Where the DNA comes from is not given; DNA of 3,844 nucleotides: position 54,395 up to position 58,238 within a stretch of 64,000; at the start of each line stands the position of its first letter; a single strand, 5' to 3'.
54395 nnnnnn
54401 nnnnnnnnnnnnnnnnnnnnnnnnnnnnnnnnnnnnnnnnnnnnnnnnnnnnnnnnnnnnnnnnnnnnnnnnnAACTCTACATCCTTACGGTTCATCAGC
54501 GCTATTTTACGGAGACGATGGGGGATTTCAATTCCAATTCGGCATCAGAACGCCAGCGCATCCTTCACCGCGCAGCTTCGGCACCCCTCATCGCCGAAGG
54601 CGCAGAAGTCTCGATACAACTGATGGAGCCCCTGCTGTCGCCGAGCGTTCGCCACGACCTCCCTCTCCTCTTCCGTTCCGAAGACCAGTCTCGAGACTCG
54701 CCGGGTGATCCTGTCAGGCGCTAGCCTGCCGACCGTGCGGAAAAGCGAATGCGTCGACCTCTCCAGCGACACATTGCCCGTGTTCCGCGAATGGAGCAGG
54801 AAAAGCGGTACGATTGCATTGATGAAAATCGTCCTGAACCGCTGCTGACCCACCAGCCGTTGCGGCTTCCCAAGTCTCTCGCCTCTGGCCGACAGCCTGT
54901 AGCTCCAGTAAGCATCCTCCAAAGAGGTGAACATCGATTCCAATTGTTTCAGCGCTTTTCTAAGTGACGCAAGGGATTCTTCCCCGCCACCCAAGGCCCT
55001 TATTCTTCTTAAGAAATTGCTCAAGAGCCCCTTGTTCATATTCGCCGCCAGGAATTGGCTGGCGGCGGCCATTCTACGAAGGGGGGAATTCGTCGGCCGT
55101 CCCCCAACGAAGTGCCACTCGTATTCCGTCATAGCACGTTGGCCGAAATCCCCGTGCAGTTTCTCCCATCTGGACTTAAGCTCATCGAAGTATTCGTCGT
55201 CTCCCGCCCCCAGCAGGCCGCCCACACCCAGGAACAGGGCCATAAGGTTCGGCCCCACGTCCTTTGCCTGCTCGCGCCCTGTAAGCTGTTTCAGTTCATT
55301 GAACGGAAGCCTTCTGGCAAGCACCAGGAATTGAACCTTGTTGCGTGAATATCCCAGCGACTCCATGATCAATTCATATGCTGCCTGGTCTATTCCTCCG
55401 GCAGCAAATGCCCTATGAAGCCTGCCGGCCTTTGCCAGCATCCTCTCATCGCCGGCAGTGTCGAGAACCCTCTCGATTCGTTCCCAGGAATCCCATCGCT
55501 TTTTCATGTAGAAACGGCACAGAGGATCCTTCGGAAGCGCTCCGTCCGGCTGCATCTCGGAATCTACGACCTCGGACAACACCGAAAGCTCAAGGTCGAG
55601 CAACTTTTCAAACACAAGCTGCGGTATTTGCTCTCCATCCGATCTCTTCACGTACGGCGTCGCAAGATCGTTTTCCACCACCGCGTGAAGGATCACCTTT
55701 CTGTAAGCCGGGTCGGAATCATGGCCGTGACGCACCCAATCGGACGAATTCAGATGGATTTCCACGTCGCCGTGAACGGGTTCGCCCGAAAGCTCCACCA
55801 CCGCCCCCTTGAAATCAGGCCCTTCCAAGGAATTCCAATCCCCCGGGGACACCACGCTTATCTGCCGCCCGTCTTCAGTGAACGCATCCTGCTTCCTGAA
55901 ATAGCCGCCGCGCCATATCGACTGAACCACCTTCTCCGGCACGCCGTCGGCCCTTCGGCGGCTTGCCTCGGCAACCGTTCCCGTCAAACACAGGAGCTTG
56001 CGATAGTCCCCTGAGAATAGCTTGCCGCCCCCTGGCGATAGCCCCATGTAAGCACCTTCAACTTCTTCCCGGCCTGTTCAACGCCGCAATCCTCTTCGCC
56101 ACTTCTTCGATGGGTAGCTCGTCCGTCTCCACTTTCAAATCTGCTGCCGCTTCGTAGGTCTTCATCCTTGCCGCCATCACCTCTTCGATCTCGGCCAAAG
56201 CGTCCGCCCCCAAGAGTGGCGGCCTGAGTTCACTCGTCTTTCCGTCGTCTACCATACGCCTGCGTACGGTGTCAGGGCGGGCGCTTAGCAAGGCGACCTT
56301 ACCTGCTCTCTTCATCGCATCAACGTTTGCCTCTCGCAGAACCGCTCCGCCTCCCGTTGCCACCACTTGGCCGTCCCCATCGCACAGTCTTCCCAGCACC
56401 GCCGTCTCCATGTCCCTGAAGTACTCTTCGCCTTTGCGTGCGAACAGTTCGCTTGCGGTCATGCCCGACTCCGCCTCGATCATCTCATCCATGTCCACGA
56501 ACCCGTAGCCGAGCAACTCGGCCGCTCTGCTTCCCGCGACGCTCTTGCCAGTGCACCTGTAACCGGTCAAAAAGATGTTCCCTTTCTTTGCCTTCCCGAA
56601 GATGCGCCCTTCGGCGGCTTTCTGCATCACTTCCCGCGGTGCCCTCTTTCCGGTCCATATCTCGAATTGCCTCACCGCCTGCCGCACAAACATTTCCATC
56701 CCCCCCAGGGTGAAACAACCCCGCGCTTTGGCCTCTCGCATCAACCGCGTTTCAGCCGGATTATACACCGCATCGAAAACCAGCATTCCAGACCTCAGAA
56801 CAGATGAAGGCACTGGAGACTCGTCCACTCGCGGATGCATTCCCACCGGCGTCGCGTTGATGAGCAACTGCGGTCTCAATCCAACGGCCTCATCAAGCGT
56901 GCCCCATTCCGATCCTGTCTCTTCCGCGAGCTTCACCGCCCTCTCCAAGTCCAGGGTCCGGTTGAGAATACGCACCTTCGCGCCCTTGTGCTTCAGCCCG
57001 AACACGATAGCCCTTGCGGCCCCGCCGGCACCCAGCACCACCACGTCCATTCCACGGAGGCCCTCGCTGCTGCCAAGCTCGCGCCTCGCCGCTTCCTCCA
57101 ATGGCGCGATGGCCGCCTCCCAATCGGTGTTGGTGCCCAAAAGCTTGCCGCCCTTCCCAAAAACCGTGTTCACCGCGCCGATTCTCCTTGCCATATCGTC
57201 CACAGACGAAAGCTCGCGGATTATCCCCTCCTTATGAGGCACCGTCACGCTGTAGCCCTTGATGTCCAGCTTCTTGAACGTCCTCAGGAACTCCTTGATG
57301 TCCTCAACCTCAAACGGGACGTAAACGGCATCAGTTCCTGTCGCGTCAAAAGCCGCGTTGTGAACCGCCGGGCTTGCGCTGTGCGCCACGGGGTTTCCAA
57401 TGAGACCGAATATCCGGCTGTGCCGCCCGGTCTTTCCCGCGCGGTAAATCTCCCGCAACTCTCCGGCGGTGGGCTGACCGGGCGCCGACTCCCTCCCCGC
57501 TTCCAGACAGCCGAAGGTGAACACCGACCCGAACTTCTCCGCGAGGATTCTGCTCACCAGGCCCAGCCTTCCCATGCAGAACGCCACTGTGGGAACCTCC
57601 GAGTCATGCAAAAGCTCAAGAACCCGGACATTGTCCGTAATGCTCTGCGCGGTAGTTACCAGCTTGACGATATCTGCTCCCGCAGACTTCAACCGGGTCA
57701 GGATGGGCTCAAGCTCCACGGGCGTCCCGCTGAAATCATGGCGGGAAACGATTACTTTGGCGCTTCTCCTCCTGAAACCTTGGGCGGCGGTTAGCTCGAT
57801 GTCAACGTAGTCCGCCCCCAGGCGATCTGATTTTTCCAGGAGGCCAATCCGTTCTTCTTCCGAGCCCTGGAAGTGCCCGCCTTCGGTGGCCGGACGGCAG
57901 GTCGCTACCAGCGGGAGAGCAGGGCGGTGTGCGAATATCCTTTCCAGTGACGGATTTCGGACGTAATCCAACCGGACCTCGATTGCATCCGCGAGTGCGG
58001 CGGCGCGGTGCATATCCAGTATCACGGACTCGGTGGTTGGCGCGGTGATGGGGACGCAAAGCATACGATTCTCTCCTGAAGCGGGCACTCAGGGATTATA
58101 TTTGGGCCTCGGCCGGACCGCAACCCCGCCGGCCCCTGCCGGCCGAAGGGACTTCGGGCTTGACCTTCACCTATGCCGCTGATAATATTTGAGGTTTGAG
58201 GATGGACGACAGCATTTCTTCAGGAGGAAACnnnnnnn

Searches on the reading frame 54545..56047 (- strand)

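Call 3: search_protein_families(library=pfam, proteins=[window:54545-56047:-], max_evalue=0.01)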
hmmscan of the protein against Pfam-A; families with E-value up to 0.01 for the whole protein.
window:54545-56047:- (500 aa): 1 family
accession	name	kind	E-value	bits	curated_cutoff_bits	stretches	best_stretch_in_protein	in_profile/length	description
PF11013.13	DUF2851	-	6.1e-66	223.4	25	1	38-436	1-366/375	Protein of unknown function (DUF2851)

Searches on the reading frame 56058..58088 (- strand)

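Call 3: search_protein_families(library=pfam, proteins=[window:56058-58088:-], max_evalue=0.01)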
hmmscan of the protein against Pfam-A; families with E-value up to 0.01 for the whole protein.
window:56058-58088:- (676 aa): 6 families
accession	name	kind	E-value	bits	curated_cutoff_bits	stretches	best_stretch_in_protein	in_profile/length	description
PF01487.21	DHquinase_I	-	1.6e-59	202.3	22.2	1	11-215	1-230/230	Type I 3-dehydroquinase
PF01202.28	SKI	-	1.9e-36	126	22.1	1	511-668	1-155/159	Shikimate kinase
PF08501.16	Shikimate_dh_N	-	4e-27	94.7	27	1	229-309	1-83/83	Shikimate dehydrogenase substrate binding domain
PF18317.6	SDH_C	-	4.5e-13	49.1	25.8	1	463-492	1-30/31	Shikimate 5'-dehydrogenase C-terminal domain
PF13238.12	AAA_18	-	2.6e-05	25.1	29.4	1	505-620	1-116/128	AAA domain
PF01488.26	Shikimate_DH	-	3.9e-05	24.2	24.3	1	343-394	9-59/138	Shikimate / quinate 5-dehydrogenase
